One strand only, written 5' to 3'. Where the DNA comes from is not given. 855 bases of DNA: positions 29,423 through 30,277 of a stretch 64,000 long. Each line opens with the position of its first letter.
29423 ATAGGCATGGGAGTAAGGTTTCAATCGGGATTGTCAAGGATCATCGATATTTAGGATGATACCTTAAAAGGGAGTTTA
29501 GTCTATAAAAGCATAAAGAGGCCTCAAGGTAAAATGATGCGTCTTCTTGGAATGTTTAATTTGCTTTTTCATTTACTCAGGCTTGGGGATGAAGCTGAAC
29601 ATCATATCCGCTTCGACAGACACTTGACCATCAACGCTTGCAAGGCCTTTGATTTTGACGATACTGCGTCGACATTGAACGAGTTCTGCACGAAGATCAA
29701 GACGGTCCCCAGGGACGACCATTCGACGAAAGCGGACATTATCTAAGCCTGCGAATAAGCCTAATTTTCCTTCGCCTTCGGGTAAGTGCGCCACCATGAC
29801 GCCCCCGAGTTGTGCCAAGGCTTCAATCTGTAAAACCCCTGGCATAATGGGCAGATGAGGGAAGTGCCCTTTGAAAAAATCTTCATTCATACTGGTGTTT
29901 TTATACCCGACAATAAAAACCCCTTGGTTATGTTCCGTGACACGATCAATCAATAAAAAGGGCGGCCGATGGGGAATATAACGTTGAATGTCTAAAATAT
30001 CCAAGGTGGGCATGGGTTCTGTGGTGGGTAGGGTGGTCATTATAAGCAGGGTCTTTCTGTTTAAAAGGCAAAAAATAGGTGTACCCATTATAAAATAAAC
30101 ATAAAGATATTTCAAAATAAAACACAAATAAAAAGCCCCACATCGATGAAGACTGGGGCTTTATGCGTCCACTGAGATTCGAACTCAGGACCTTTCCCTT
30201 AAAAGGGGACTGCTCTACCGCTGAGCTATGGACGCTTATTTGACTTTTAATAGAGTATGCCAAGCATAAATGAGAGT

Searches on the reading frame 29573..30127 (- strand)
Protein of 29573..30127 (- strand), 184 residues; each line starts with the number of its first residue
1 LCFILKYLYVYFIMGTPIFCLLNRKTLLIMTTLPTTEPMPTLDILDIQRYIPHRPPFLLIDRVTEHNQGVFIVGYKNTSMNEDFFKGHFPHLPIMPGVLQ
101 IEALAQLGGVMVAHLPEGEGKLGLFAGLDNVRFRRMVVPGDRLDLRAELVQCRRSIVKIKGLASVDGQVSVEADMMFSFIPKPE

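Call 25: search_protein_families(library=pfam, proteins=[window:29573-30127:-], max_evalue=0.01)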
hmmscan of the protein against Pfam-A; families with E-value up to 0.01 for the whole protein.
window:29573-30127:- (184 aa): 3 families
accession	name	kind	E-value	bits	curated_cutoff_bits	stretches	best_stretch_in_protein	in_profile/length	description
PF07977.19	FabA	-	5.6e-30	104.2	23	1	51-173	1-137/138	FabA-like domain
PF01575.25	MaoC_dehydratas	-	0.00016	21.7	27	1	108-160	63-112/123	MaoC like domain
PF22818.2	ApeI-like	-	0.00029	21.5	28.5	1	69-147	15-84/119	ApeI dehydratase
